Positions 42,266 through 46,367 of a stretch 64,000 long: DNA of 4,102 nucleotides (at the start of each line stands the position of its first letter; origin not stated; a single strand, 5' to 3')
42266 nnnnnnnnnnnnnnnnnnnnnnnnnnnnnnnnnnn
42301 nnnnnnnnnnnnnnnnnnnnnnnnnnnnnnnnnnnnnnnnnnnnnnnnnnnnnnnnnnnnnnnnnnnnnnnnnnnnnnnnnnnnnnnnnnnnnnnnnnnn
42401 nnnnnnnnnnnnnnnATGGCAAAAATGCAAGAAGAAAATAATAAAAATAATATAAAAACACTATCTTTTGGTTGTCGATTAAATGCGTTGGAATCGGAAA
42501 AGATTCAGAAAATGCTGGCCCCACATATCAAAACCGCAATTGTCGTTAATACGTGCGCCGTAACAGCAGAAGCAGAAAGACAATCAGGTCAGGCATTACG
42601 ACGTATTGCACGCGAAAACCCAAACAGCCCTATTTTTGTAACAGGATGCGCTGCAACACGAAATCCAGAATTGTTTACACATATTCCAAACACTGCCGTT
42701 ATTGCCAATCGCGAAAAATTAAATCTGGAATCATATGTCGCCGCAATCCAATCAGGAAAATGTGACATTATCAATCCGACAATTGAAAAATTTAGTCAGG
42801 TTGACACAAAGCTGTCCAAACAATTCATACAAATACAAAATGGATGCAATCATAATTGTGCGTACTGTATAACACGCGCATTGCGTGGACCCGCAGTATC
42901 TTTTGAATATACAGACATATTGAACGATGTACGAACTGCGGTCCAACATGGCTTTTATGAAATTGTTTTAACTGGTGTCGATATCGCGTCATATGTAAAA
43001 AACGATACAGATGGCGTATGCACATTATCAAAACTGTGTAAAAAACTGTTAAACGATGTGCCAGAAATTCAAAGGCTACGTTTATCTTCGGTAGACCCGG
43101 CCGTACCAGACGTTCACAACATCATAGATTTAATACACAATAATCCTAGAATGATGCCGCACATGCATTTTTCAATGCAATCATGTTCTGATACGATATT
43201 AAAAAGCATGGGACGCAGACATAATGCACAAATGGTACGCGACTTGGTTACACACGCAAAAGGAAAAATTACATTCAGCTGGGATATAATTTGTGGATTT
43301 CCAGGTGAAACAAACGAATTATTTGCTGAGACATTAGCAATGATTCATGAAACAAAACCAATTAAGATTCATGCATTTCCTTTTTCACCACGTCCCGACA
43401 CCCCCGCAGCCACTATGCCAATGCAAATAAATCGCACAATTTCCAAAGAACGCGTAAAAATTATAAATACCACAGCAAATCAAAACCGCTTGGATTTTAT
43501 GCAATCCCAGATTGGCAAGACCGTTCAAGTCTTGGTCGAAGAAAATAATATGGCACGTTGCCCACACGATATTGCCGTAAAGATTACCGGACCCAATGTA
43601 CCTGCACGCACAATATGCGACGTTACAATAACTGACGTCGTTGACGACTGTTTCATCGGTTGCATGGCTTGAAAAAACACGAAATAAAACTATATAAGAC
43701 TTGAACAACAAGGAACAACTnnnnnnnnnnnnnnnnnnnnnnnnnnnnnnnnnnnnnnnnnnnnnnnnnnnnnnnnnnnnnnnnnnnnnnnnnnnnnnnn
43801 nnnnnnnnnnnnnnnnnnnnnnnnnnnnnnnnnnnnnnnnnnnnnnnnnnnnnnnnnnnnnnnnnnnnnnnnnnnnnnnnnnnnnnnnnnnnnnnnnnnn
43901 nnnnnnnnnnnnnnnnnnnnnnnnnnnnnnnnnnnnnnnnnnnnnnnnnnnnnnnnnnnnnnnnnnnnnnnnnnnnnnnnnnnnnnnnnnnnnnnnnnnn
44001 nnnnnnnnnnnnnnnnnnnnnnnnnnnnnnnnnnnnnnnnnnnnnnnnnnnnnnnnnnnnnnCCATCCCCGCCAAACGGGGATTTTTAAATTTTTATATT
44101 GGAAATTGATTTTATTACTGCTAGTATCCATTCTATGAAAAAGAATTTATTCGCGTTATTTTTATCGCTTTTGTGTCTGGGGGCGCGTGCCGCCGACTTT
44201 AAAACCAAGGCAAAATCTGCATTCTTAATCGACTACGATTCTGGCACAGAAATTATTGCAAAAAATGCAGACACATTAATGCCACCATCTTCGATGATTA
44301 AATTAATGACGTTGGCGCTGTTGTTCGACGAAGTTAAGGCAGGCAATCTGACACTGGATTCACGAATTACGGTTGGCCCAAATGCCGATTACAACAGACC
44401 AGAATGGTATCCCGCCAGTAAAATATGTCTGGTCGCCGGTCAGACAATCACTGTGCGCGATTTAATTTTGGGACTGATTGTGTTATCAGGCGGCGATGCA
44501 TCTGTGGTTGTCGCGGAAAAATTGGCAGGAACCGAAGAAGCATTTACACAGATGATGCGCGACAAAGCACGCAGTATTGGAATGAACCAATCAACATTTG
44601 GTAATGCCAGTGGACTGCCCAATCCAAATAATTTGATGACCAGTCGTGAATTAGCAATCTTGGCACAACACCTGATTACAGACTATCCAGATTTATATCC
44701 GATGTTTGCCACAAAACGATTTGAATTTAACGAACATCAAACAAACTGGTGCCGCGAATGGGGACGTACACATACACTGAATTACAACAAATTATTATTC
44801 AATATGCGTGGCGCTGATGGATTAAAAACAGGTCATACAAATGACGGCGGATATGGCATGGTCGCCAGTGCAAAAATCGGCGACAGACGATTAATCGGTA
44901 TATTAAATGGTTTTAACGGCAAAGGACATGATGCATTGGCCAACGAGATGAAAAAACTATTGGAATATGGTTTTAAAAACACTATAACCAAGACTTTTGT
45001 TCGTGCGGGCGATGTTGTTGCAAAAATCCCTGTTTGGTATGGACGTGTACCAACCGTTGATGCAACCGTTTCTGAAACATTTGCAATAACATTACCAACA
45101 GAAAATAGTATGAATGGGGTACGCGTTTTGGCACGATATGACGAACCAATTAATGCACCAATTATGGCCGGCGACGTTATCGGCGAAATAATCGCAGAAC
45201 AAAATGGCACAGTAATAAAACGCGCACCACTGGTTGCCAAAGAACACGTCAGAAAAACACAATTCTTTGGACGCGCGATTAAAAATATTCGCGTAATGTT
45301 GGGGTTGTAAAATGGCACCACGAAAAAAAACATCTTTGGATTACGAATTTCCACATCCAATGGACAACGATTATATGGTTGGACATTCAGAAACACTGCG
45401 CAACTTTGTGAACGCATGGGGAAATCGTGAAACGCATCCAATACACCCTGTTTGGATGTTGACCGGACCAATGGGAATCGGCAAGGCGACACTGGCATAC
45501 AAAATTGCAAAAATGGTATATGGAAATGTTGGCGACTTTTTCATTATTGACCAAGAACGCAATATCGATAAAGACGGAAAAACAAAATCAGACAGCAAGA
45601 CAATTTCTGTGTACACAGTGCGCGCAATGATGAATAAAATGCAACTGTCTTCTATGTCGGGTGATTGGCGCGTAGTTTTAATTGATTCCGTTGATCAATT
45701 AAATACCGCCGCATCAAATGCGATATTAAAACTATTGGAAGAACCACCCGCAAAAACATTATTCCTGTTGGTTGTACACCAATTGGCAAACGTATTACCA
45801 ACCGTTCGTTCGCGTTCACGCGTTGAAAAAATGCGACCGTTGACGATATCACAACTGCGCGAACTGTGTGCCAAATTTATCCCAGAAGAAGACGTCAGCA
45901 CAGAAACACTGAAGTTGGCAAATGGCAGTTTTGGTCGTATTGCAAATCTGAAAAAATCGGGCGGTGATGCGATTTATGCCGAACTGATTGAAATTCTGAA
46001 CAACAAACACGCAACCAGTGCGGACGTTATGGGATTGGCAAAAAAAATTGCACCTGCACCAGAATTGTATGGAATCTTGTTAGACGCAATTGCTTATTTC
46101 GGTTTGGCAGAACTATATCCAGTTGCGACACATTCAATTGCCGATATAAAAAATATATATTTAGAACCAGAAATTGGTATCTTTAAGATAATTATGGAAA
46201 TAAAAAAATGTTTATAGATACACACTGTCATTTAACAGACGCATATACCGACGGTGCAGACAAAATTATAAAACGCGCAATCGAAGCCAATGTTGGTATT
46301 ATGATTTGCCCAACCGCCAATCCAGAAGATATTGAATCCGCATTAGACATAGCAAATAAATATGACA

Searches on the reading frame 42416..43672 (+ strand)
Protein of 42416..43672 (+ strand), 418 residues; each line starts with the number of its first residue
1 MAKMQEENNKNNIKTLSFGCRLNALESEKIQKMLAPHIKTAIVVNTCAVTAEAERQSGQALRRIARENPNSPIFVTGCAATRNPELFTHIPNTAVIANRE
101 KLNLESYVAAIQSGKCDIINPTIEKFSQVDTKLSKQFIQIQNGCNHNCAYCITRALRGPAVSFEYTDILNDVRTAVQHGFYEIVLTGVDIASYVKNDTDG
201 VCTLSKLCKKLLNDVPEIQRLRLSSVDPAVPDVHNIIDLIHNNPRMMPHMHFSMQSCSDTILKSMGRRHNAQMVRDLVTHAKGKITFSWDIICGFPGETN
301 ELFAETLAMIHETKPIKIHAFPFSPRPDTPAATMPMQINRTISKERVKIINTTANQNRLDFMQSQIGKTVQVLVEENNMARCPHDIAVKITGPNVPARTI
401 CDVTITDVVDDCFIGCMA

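Call 69: search_protein_families(library=pfam, proteins=[window:42416-43672:+], max_evalue=0.00001)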
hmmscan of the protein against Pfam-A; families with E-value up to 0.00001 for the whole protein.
window:42416-43672:+ (418 aa): 2 families
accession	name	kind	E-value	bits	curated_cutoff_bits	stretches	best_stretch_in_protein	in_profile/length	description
PF04055.27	Radical_SAM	-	1.1e-19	71.6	29.5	1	138-309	1-165/166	Radical SAM superfamily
PF00919.26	UPF0004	-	1.1e-13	51.5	27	1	16-91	5-91/98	Uncharacterized protein family UPF0004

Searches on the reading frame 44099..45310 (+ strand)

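Call 69: search_protein_families(library=pfam, proteins=[window:44099-45310:+], max_evalue=0.00001)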
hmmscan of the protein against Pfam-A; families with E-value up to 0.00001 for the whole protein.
window:44099-45310:+ (403 aa): 3 families
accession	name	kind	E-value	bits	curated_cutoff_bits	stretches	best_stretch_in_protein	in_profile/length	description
PF00768.25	Peptidase_S11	-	1.9e-53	181.8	27.6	1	35-268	9-233/239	D-alanyl-D-alanine carboxypeptidase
PF07943.18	PBP5_C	-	2.8e-15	56.7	21.2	1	297-385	3-90/91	Penicillin-binding protein 5, C-terminal domain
PF13354.11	Beta-lactamase2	-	2.6e-12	47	22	1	43-194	4-148/214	Beta-lactamase enzyme family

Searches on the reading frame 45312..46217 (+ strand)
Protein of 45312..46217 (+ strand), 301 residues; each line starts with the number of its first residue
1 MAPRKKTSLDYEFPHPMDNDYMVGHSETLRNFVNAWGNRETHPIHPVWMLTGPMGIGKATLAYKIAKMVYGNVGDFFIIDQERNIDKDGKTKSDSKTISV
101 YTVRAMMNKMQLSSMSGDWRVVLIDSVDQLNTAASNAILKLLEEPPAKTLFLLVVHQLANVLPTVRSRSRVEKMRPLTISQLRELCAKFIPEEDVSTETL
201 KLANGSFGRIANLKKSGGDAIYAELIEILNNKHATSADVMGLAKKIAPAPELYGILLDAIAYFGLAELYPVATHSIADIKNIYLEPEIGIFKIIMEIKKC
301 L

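Call 69: search_protein_families(library=pfam, proteins=[window:45312-46217:+], max_evalue=0.00001)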
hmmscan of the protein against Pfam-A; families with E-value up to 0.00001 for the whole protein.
window:45312-46217:+ (301 aa): 2 families
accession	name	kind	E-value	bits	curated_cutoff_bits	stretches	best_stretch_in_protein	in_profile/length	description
PF13177.12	DNA_pol3_delta2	-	8.3e-26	91.3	27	1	66-177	61-160/161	DNA polymerase III, delta subunit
PF00004.35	AAA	-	4.2e-07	30.9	21.2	1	49-173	2-125/131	ATPase family associated with various cellular activities (AAA)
